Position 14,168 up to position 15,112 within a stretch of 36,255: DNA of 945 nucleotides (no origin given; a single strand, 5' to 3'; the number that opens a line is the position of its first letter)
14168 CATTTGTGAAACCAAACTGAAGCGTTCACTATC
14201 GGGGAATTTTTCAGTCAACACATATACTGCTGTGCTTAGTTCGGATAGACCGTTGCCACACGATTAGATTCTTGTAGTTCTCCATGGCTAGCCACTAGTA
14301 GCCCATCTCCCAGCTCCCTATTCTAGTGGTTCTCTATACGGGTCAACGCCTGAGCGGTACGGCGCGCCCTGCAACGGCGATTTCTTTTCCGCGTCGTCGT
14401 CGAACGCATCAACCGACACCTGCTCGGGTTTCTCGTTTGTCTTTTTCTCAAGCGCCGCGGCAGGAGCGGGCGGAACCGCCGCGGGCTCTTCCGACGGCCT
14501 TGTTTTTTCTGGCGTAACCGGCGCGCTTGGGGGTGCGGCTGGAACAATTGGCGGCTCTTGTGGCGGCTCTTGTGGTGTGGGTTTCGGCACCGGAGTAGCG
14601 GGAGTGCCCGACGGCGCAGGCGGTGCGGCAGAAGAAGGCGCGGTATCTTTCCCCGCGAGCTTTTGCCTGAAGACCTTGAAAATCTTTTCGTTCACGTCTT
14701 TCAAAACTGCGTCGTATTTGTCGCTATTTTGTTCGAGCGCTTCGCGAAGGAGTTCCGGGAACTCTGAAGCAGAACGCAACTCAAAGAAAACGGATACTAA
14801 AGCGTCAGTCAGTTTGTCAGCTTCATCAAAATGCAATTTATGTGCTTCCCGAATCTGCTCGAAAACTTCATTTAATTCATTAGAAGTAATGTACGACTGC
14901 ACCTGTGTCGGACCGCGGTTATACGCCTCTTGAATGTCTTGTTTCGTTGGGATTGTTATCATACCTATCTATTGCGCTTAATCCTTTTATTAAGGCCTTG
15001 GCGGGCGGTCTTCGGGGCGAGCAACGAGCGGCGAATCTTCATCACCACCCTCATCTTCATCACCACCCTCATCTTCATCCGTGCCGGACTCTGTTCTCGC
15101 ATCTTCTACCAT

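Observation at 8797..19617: Chromosomally embedded T4SS-like operon with no relaxase or coupling protein, and mostly unrecognisable components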

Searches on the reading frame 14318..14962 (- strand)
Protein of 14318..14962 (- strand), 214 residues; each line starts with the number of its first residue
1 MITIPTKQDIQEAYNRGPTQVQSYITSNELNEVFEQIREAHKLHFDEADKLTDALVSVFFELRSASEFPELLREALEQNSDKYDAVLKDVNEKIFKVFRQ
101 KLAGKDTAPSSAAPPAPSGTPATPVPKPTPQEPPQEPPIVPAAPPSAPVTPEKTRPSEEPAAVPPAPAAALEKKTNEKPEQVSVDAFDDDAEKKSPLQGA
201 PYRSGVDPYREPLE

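Call 3: search_protein_families(library=pfam, proteins=[window:14318-14962:-], max_evalue=0.1)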
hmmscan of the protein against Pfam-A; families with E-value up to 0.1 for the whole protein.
window:14318-14962:- (214 aa): 1 family
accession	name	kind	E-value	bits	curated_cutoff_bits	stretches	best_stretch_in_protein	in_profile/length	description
PF12638.12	Staygreen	-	0.068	13.5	27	0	19-64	87-130/147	Staygreen protein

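Call 7: search_protein_families(library=ncbifam, proteins=[window:14318-14962:-], max_evalue=0.1)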
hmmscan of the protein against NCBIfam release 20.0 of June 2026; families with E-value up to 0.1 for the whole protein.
window:14318-14962:- (214 aa): 1 family
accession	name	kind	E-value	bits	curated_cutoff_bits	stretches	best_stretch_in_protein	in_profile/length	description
NF040983.1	BimA_second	exception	0.016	14.1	600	1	79-166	59-141/381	trimeric autotransporter actin-nucleating factor BimA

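Call 34: search_protein_families(library=pfam, alignment_id=A6, max_evalue=0.01)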
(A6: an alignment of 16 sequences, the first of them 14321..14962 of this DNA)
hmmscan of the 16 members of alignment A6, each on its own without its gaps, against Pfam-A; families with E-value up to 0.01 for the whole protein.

A. member 1, window:14321-14962:- (214 aa): 0 families

B. families by the number of members that match (of 16 scanned): 0 families

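Call 36: search_solved_structures(query=A6, max_evalue=10)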
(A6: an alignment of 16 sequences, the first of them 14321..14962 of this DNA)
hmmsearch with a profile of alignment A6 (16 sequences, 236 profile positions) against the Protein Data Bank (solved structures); distinct sequences matched with E-value up to 10: 2.
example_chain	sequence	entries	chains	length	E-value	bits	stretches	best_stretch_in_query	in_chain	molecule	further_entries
6cj7_A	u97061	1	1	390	0.27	14.5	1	55-97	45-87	Serpin-12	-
7ezi_A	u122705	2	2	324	0.57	13.4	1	48-99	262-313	L-galactose dehydrogenase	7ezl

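Call 52: find_homologous_proteins(query=window:14321-14962:-, max_evalue=0.001)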
Query window:14321-14962:- (214 aa): 19 proteins with E <= 0.001 among 7929 candidates.
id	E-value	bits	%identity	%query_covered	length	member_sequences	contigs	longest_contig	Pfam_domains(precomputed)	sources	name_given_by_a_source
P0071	3.3e-130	450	100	100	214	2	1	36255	-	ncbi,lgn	ncbi:MAG: hypothetical protein ACE5F4_00090 [Candidatus Paceibacteria bacterium]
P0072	3.8e-40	156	44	100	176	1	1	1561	-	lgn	-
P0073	5.0e-39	152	44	100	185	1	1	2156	-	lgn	-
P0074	2.1e-38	150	42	99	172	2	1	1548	-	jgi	-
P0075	4.6e-38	149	45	100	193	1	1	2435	-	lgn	-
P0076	2.2e-37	147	44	100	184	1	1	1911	-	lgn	-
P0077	1.8e-36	144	41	100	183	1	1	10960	-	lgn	-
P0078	5.1e-36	143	42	100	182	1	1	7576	-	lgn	-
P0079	5.8e-36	142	42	100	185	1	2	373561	-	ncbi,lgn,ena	-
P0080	2.8e-34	137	41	100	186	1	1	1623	-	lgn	-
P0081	1.0e-33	135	41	100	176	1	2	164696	-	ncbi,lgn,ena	ncbi:MAG: hypothetical protein AAB439_00400 [Patescibacteria group bacterium]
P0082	4.6e-32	130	42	100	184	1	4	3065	-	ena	-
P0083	2.8e-31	127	42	99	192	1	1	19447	-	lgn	-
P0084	1.2e-30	125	38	100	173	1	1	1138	-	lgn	-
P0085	1.5e-30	125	42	99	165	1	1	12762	-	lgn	-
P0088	2.3e-9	56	32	58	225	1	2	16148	-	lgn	-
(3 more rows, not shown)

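Call 59: find_encoding_contigs(protein=P0088, flank=10000, max_places=2)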
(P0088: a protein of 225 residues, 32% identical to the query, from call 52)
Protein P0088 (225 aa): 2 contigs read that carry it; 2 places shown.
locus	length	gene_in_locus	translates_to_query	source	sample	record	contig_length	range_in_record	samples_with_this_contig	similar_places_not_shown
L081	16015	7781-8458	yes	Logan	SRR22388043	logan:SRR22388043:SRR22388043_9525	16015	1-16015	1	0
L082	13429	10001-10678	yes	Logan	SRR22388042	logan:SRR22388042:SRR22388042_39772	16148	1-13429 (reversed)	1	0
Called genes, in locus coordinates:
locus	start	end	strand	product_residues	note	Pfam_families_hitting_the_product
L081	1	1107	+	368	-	?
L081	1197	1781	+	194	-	PF20803:PaaX_M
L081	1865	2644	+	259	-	PF00398:RrnaAD, PF13649:Methyltransf_25 (weak)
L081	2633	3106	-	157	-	-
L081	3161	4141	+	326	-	PF18884:TSP3_bac (weak)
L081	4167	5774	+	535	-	-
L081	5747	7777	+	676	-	-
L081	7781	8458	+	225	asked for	-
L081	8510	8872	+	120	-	PF05635:23S_rRNA_IVP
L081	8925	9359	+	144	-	PF12666:PrgI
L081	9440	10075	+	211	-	PF26593:TraC-like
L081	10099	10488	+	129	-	PF05635:23S_rRNA_IVP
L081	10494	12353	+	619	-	PF12846:AAA_10 (faint), PF19044:P-loop_TraG, PF01935:DUF87 (weak)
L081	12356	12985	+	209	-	-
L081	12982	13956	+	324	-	-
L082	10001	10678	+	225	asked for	-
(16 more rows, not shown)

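Call 64: search_protein_representatives(alignment_id=A8)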
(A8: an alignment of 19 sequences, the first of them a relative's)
Query: 19 sequences, 183 profile positions. Proteins with E-value up to 0.001 (for the whole library): 6245; up to 1e-10: 3322; up to 1e-30: 48. The best 150 are listed.
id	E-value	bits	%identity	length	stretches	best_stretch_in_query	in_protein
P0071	1.3e-66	240.7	-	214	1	1-183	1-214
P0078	1.7e-66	240.2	-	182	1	1-183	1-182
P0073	4.7e-64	232.3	-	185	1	1-183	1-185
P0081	4.2e-63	229.2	-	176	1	1-183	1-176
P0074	1.0e-61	224.7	-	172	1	3-183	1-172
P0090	1.2e-60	221.1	-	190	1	1-182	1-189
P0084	8.6e-60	218.4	-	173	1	1-182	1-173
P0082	9.4e-60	218.3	-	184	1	1-183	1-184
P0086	2.4e-57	210.4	-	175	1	1-183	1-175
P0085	1.7e-55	204.4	-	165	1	3-183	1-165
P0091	3.0e-54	200.3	-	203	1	1-182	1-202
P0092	1.8e-52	194.5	-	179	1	1-183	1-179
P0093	4.2e-52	193.3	-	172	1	6-183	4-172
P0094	8.3e-52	192.4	-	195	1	1-183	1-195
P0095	9.7e-51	188.9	-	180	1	1-183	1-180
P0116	5.6e-34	134.3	-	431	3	8-183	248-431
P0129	1.7e-30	122.9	-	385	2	4-123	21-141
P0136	1.9e-28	116.2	-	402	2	9-183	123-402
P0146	2.8e-27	112.4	-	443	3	10-180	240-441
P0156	1.6e-26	109.9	-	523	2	7-183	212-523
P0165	3.8e-26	108.7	-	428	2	5-136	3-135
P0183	4.6e-25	105.2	-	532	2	5-182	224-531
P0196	9.1e-25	104.2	-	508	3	5-161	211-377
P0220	3.9e-24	102.2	-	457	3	4-182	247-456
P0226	5.7e-24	101.6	-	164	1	6-183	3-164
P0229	6.4e-24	101.5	-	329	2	21-182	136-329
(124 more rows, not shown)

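Call 71: list_cluster_members(proteins=[P0116, P0129, P0136, P0146, P0156, P0165, P0183, P0196, P0220, P0229])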
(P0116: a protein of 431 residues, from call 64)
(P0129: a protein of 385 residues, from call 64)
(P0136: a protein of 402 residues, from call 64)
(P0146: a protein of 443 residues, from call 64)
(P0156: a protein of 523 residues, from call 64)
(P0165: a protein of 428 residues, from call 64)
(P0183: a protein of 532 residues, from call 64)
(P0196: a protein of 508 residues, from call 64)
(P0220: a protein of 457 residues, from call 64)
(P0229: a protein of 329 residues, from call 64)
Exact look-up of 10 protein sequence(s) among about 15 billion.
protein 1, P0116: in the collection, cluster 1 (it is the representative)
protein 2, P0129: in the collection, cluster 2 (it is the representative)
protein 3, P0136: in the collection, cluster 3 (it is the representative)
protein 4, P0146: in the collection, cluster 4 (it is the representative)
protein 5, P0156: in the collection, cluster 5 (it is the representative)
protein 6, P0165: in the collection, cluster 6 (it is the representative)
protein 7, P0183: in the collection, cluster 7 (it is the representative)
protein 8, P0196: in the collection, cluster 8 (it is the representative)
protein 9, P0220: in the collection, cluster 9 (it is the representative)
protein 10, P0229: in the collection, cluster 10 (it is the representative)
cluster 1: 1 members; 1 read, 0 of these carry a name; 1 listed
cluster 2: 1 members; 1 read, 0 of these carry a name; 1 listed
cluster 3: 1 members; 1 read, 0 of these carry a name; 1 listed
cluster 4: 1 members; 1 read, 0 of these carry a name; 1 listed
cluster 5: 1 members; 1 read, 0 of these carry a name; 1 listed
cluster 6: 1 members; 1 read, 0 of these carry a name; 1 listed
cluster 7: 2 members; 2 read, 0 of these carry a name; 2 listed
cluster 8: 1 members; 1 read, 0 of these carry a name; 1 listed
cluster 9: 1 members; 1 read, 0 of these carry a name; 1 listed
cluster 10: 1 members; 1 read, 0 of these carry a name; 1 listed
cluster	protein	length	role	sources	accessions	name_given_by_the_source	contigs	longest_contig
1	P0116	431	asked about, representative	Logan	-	-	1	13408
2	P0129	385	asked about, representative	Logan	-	-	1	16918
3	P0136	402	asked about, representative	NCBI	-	-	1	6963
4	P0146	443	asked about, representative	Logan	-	-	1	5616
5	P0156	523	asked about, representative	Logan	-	-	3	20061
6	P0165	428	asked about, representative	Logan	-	-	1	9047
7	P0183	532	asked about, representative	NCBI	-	-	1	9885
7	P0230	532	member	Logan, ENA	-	-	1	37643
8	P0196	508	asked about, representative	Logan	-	-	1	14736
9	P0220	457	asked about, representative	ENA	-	-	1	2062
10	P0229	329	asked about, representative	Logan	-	-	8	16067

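Call 74: predict_structure(alignment_id=A8)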
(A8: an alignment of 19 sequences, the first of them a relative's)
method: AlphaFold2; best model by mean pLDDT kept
length: 214 residues; sequences in the alignment: 19
mean_pLDDT: 75.2   pTM: 0.48
mean pLDDT of the five models: 75.2, 72.8, 72.6, 72.4, 70.0
residues with pLDDT >= 90: 97; 70-90: 23; 50-70: 70; < 50: 24
segments of 3 or more residues with pLDDT < 50: 110-114, 188-195
pLDDT, mean of each block of 10 residues (from residue 1): 90 93 93 96 95 95 94 94 97 94 65 48 62 70 65 55 55 57 51 48 62 71
secondary structure, 60 per line:
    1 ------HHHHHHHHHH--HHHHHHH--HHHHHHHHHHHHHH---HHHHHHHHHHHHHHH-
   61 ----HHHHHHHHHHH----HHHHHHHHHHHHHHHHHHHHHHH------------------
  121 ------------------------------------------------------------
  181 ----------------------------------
elements in order: H7-16 H19-25 H28-41 H45-59 H65-75 H80-102

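Call 77: fold_search(model_id=the predicted structure, library=pdb)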
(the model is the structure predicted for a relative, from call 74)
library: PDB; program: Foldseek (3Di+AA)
matches with E <= 10: 99; with E <= 0.001: 0
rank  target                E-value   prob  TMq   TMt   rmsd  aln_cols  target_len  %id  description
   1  3sxm_A                9.1e-01  0.12  0.15  0.20  12.8       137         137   14  Metal-free FCD domain of TM0439 a putative transcriptional regulator (released 2011-11-16)
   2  8ssk_A                1.4e+00  0.09  0.16  0.12  14.2       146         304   16  Citrobacter rodentium contact dependent growth inhibition (CDI) entry and toxin (CdiA-CT) domains (released 2024-05-15)
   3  2l6j_MODEL_1_A        1.5e+00  0.14  0.18  0.29  11.5       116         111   10  Tah1 complexed by MEEVD (released 2011-12-28)
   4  8snb_6Q               1.8e+00  0.03  0.11  0.11  40.3       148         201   11  atomic model of sea urchin sperm doublet microtubule (48-nm periodicity) (released 2023-06-28)
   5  5dcq_E                2.1e+00  0.18  0.22  0.23   7.9       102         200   11  Crystal structure of bacterial adhesin, FNE from Streptococcus equi spp. equi. (released 2016-06-29)
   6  5dcq_D                2.2e+00  0.15  0.20  0.21   8.3       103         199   11  Crystal structure of bacterial adhesin, FNE from Streptococcus equi spp. equi. (released 2016-06-29)
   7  7aoi_BK               2.2e+00  0.03  0.11  0.10  39.5       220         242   14  Trypanosoma brucei mitochondrial ribosome large subunit assembly intermediate (released 2020-12-02)
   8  3rkh_A                2.6e+00  0.07  0.15  0.07  13.2       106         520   11  Structure of the Thioalkalivibrio nitratireducens cytochrome c nitrite reductase in a complex with nitrite (full occup (released 2011-06-15)
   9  2ot4_A                2.8e+00  0.07  0.15  0.07  13.2       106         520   11  Structure of a hexameric multiheme c nitrite reductase from the extremophile bacterium Thiolkalivibrio nitratireducens (released 2008-04-08)
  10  3f29_B                2.8e+00  0.06  0.15  0.07  13.4       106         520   11  Structure of the Thioalkalivibrio nitratireducens cytochrome c nitrite reductase in complex with sulfite (released 2008-12-09)
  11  8rv0                  2.9e+00  0.04  0.12  0.07  12.1       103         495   16  Crystal structure of octaheme nitrite reductase from Trichlorobacter ammonificans in complex with nitrite (released 2024-03-27)
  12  2p22_B                3.1e+00  0.08  0.14  0.31  16.7       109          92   12  Structure of the Yeast ESCRT-I Heterotetramer Core (released 2007-06-05)
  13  3mmo_A                3.1e+00  0.07  0.15  0.08  12.3        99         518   12  Structure of the Thioalkalivibrio nitratireducens cytochrome c nitrite reductase in complex with cyanide (released 2010-09-29)
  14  8i03_H                3.1e+00  0.05  0.13  0.20  21.8       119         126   18  Cryo-EM structure of the SIN3L complex from S. pombe (released 2023-05-03)
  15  7mq8_NJ               3.3e+00  0.08  0.17  0.05  12.5       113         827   12  Cryo-EM structure of the human SSU processome, state pre-A1 (released 2021-09-22)
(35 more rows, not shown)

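Call 86: find_homologous_proteins(query=A9, max_evalue=0.00001)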
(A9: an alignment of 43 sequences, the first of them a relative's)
Query A9 (43 sequences) (214 aa, profile of the alignment): 578 proteins with E <= 0.00001 among 8000 candidates; the best 120 are listed.
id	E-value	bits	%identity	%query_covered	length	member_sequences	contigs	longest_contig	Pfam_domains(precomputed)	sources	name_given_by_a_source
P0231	3.3e-52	195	25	64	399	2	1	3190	-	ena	-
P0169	6.4e-51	191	29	46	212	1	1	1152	-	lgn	-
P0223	1.2e-49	187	26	97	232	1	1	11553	-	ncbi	-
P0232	1.0e-47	181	26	44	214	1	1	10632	-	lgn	-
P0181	1.3e-47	180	28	36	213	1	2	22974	-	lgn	-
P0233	1.5e-47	180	29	92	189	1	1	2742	-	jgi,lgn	-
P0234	1.6e-47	180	24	91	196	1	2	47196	-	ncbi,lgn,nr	ncbi:MAG: hypothetical protein KBD50_03410 [Candidatus Pacebacteria bacterium]|nr:hypothetical prote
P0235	6.0e-47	178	24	97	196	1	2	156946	-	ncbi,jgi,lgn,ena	ncbi:MAG: hypothetical protein WCK46_01340 [Candidatus Adlerbacteria bacterium]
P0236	6.6e-47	178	24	45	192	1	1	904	-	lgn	-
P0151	1.1e-46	177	25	96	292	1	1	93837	-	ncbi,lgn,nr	ncbi:MAG: hypothetical protein U9M92_01520 [Patescibacteria group bacterium]|nr:hypothetical protein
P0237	2.3e-46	176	35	19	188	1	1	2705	-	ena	-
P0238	3.2e-46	176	24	43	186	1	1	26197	-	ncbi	-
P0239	3.6e-46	176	26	43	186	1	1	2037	-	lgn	-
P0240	6.2e-46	175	23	65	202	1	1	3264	-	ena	-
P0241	1.2e-45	174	22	45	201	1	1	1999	-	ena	-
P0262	2.9e-43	166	22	53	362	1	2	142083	-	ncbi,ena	-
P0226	1.3e-41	161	25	44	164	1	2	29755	-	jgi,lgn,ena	jgi:predicted RNA-binding protein with RPS1 domain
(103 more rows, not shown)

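Call 87: find_encoding_contigs(protein=P0262, flank=10000, max_places=1)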
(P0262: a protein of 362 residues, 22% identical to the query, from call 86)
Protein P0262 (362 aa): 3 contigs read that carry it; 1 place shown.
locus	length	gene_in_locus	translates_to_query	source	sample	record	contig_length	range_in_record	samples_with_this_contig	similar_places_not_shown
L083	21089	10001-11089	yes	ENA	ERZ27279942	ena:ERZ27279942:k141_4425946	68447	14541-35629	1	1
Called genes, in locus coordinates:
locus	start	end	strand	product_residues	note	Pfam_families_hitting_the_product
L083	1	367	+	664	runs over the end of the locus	-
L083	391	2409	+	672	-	PF00580:UvrD-helicase, PF13245:AAA_19, PF13604:AAA_30 (faint), PF01443:Viral_helicase1 (faint), PF13087:AAA_12 (faint), PF13361:UvrD_C, PF13538:UvrD_C_2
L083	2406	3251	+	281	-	PF00398:RrnaAD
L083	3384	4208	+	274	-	-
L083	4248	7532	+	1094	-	-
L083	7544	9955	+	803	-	-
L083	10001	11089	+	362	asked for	-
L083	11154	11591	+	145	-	PF12666:PrgI (weak)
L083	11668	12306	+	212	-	PF26593:TraC-like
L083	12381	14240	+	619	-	PF19044:P-loop_TraG, PF01935:DUF87 (weak), PF12846:AAA_10 (faint)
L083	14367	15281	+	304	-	-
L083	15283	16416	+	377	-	PF18895:T4SS_pilin (weak), PF02557:VanY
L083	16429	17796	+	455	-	-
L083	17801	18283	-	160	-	PF01424:R3H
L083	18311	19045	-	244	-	PF02096:60KD_IMP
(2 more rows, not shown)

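Call 88: find_encoding_contigs(protein=P0226, flank=10000, max_places=1)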
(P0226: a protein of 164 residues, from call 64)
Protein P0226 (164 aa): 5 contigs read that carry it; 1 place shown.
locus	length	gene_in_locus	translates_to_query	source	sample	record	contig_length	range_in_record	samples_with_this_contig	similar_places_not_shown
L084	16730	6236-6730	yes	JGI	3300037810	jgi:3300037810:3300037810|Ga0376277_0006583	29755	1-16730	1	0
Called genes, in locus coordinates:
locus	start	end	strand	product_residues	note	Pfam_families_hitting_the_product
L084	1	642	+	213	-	?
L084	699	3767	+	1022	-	-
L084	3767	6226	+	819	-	-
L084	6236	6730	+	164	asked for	-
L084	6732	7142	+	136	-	PF12666:PrgI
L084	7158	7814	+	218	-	PF26593:TraC-like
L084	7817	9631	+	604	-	PF19044:P-loop_TraG (weak), PF01935:DUF87 (weak), PF12846:AAA_10 (faint), PF19044:P-loop_TraG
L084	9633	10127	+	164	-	-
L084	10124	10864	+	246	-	-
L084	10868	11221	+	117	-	PF18895:T4SS_pilin (weak)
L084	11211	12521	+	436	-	-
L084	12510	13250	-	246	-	PF02096:60KD_IMP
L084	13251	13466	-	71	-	PF00825:Ribonuclease_P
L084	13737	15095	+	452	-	PF11638:DnaA_N, PF00308:Bac_DnaA, PF00004:AAA (faint), PF01695:IstB_IS21, PF13173:AAA_14 (weak), PF08299:Bac_DnaA_C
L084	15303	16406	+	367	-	PF00712:DNA_pol3_beta, PF02767:DNA_pol3_beta_2, PF02768:DNA_pol3_beta_3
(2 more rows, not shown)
